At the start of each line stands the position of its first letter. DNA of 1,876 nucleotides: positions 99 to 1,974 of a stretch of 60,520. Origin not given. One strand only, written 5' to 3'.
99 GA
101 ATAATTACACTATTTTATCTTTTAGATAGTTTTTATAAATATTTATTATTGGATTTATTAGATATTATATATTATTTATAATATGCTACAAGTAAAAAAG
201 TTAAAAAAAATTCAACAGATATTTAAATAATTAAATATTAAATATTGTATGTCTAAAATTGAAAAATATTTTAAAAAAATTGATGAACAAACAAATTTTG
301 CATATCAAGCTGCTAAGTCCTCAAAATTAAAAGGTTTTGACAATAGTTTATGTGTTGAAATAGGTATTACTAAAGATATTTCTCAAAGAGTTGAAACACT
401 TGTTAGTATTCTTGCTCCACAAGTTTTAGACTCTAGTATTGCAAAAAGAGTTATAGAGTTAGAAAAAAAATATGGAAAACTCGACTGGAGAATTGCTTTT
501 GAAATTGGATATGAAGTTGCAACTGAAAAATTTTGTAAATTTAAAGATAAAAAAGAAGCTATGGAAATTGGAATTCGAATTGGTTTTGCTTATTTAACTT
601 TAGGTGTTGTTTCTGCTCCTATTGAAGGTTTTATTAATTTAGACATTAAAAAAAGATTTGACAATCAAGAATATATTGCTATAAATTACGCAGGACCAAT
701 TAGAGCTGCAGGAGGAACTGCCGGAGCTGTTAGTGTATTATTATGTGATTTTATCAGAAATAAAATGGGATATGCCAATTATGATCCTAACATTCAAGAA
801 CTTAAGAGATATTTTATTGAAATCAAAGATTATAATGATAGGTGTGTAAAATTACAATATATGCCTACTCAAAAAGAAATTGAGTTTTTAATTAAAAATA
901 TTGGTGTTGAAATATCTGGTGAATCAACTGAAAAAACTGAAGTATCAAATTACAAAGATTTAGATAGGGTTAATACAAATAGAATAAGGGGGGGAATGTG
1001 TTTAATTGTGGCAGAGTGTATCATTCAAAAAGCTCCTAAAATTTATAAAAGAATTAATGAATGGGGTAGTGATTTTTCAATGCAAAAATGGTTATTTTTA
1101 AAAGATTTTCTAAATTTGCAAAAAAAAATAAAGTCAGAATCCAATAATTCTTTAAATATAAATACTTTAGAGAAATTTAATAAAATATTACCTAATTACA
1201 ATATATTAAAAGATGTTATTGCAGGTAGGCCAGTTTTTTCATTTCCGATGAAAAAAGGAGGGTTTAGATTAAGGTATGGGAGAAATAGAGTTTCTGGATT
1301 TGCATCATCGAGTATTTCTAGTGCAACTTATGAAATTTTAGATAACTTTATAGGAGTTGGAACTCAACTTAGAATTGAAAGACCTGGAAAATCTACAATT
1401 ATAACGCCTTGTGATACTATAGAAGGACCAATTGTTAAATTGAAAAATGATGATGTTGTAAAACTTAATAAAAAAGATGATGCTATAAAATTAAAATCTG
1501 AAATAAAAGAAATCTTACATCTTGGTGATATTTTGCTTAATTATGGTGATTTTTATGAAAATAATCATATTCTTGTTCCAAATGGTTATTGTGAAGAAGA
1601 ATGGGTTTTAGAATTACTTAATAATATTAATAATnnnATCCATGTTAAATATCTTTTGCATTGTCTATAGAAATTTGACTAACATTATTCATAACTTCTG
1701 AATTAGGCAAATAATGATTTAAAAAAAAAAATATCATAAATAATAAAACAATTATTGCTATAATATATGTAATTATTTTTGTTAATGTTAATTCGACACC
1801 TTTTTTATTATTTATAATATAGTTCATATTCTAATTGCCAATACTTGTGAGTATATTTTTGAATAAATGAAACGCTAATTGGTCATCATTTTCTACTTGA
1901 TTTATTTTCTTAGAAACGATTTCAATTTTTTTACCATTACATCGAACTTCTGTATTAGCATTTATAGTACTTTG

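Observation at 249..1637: PolD large subunit DP2 encoded as a stand-alone N-terminal fragment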

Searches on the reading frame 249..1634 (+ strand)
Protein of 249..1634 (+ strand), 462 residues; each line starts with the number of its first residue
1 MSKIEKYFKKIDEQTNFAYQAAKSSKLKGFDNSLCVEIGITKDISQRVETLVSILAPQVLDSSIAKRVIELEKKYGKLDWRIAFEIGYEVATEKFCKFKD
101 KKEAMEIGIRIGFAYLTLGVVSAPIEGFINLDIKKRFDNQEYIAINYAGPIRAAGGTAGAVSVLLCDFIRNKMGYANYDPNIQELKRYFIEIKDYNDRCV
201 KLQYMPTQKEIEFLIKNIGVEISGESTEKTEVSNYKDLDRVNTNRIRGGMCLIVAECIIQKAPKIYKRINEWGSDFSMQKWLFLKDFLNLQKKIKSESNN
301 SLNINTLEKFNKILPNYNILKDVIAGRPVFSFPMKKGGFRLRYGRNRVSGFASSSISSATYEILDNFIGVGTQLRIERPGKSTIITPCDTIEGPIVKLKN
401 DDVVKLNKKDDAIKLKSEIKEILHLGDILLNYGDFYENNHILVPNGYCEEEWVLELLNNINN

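Call 3: search_protein_families(library=pfam, proteins=[window:249-1634:+], max_evalue=0.01)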
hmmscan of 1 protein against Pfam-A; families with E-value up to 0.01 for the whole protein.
window:249-1634:+ (462 aa): 2 families
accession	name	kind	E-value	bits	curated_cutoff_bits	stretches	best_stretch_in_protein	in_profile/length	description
PF03833.19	PolC_DP2_N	-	8.4e-84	281.4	24.3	1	6-288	1-269/271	DNA polymerase II large subunit DP2, N-terminal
PF24844.1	PolC_DP2_central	-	5.3e-66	223.5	24.3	1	311-458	6-153/372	DNA polymerase II large subunit DP2, central domain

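Call 4: search_protein_families(library=ncbifam, proteins=[window:249-1634:+], max_evalue=0.01)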
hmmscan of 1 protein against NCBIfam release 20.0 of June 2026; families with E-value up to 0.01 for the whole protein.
window:249-1634:+ (462 aa): 4 families
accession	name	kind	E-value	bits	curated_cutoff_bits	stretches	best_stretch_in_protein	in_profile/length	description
NF003103.0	PRK04023.1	equivalog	7.5e-161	537.1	1269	1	3-457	7-437/1125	DNA polymerase II large subunit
NF011302.0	PRK14714.1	equivalog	3.1e-148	495.5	1791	1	3-459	6-464/1350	DNA-directed DNA polymerase II large subunit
TIGR00354.1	polC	equivalog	1.6e-143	479.7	702.15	1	3-459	2-434/1096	DNA polymerase II large subunit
NF011303.0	PRK14715.1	equivalog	1.9e-133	446.3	1585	1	3-457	9-464/1627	DNA-directed DNA polymerase II large subunit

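Call 5: search_solved_structures(query=window:249-1634:+, show_alignments=1)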
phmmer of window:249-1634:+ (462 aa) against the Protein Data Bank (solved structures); distinct sequences matched with E-value up to 0.001: 5.
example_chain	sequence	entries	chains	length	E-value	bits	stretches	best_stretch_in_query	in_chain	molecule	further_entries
5ijl_A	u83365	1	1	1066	5.1e-107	361.5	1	3-458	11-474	DNA polymerase II large subunit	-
6hms_B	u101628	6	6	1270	8.6e-107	360.7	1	3-458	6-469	DNA polymerase II large subunit,DNA polymerase II large subunit | DP2 | DNA polymerase II large subunit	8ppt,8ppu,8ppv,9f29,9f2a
6t8h_B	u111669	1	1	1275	8.7e-107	360.7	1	3-458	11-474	DP2 subunit of D-family DNA-polymerase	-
6knb_B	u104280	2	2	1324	1.4e-104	353.5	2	4-300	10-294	DNA polymerase D DP2 (DNA polymerase II large) subunit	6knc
3o59_X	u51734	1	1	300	1.2e-56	195.4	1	3-293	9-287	DNA polymerase II large subunit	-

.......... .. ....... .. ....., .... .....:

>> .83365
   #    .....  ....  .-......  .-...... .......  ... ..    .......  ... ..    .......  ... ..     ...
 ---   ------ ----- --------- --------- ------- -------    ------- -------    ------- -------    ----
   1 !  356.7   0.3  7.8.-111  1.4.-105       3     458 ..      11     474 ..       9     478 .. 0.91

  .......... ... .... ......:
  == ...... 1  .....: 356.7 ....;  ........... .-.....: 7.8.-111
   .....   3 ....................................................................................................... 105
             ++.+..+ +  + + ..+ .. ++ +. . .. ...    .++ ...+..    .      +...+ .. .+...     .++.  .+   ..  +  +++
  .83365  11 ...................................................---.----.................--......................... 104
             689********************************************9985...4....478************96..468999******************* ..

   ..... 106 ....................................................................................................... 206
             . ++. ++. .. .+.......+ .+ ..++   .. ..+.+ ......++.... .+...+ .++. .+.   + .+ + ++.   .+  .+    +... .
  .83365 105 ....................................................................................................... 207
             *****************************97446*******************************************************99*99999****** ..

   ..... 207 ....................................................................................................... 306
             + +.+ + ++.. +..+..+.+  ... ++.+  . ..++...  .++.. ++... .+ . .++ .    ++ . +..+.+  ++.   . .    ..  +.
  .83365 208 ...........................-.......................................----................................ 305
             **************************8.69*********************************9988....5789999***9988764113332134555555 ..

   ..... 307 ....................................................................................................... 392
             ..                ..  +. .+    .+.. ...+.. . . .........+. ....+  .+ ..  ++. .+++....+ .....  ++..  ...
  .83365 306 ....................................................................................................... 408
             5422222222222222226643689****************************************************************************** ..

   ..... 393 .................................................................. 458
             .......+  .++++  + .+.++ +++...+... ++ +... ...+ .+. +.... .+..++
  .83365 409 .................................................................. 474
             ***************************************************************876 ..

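Call 32: find_related_loci(query=window:249-1634:+, collection=genome_contigs, flank=3000)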
Query window:249-1634:+ (462 aa) in genome_contigs; peptide patterns used: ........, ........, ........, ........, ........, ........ (x = any residue, [..] = any of these).
383 stretches matched a pattern; 213 encode a relative of the query (tblastn E <= 1e-3); the best 80 are kept; 80 distinct loci.
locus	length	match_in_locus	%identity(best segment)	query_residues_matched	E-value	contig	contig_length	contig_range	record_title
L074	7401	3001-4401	63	2-462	0e+0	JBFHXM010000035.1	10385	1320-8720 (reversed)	MAG: Candidatus Woesearchaeota archaeon isolate Mix_sand09.2021.07.Z.57 k141_3185258_length_10385_cov_9.0000, whole geno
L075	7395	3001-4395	63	1-462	0e+0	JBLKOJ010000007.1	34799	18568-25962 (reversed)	MAG: Candidatus Woesearchaeota archaeon isolate MAG.40.165 NODE_3723_length_34799_cov_34.183659, whole genome shotgun se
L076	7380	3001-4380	64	2-461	0e+0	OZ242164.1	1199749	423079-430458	MAG: Candidatus Woesearchaeota archaeon isolate 0b7186c0-5103-4a63-b80e-0a611f852809 genome assembly, chromosome: 1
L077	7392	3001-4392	63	1-461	0e+0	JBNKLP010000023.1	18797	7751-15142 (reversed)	MAG: Candidatus Nanoarchaeia archaeon isolate H1H2.bin.12.permissive NODE_23_length_18797_cov_6.124466, whole genome sho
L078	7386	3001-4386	61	2-457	0e+0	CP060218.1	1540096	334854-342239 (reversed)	MAG: Candidatus Woesearchaeota archaeon isolate HK-STAS-Nano-1 chromosome, complete genome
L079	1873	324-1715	63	1-462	0e+0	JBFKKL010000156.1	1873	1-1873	MAG: Candidatus Woesearchaeota archaeon isolate Mix_sand21.2022.07.Z.49 k141_2492504_length_1873_cov_7.0000, whole genom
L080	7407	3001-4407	61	1-462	0e+0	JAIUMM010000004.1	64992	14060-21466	MAG: Nanoarchaeota archaeon isolate PBR18_bin24 bin24.contig0003, whole genome shotgun sequence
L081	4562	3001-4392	62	2-462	0e+0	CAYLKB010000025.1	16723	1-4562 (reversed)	MAG TPA_asm: uncultured Methanosarcinales archaeon isolate SRP141376_co5_31 genome assembly, contig: NODE_8413_length_16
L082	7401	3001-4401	60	1-462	0e+0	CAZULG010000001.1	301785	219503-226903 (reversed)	MAG TPA_asm: uncultured Methanosarcinales archaeon isolate SRP252850_co1_174 genome assembly, contig: NODE_4_length_3017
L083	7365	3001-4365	61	4-456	0e+0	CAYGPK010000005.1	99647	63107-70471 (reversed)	MAG TPA_asm: uncultured Methanosarcinales archaeon isolate ERP117304_co1_69 genome assembly, contig: NODE_281_length_996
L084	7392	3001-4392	59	4-462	0e+0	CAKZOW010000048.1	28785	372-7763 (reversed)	MAG TPA_asm: uncultured archaeon isolate ERR2094169_bin.99_CONCOCT_v1.1_MAG genome assembly, contig: ERZ650157.1090, who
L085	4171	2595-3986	59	4-462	0e+0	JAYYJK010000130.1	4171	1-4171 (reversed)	MAG: Nanoarchaeota archaeon isolate DS_MAG177 DS_MAG177_0130, whole genome shotgun sequence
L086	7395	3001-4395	59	2-462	0e+0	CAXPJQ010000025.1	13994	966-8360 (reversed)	MAG: Bdellovibrionales bacterium isolate 02um_A1B0718_5.38 genome assembly, contig: k127_863527, whole genome shotgun se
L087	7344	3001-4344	52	3-456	2e-173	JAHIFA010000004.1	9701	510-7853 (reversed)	MAG: Nanoarchaeota archaeon isolate KR11_0.1_MetaG.mb.55 KR11_0.1_MetaG.mb.55_k141_19809, whole genome shotgun sequence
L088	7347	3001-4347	53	2-456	4e-173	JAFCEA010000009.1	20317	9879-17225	Candidatus Woesearchaeota archaeon isolate Meg22_1012_Bin_199 Meg22_1012_Bin_199_scaffold_12167, whole genome shotgun se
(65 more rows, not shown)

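Call 81: find_homologous_proteins(query=window:249-1634:+, max_evalue=1e-30)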
Query window:249-1634:+ (462 aa): 917 proteins with E <= 1e-30 among 8000 candidates; the best 120 are listed.
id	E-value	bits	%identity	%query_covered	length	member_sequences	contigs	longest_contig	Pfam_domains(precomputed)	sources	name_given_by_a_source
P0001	0.0e+0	1033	100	100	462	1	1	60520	PF03833.20,PF24844.2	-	-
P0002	6.2e-213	725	66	100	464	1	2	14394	PF03833.20,PF24844.2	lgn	-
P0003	1.4e-207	708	66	100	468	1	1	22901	PF03833.20,PF24844.2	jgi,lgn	jgi:DNA polymerase II large subunit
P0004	1.9e-205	701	65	98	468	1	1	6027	PF03833.20,PF24844.2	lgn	-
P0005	2.6e-205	700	65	99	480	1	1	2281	PF03833.20,PF24844.2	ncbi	-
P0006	1.1e-204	698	65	97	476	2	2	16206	PF03833.20,PF24844.2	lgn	-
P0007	1.2e-204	698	66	100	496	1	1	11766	PF03833.20,PF24844.2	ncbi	-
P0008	2.7e-204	697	65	100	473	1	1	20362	PF03833.20,PF24844.2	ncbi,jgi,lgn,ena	-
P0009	8.7e-204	695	65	100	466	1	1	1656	PF03833.20,PF24844.2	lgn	-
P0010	1.9e-203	694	65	97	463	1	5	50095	PF03833.20,PF24844.2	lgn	-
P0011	2.3e-203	694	64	100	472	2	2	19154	PF03833.20,PF24844.2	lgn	-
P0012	6.1e-203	693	65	100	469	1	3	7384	PF03833.20,PF24844.2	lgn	-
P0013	2.5e-202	691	63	97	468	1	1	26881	PF03833.20,PF24844.2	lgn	-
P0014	4.8e-202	690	64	100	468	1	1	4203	PF03833.20,PF24844.2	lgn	-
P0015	4.8e-202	690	64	100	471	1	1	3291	PF03833.20,PF24844.2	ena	-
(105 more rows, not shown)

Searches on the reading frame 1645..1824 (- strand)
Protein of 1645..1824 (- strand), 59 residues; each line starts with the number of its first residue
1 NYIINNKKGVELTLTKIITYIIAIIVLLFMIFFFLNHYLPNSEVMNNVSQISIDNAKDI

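Call 14: search_protein_families(library=pfam, proteins=[window:1645-1824:-], max_evalue=0.01)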
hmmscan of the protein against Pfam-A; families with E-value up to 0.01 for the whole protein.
window:1645-1824:- (59 aa): 1 family
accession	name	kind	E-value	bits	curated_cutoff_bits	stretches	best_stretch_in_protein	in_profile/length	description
PF19592.4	DUF6097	-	0.0029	18.2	27.5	1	15-51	63-99/152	Family of unknown function (DUF6097)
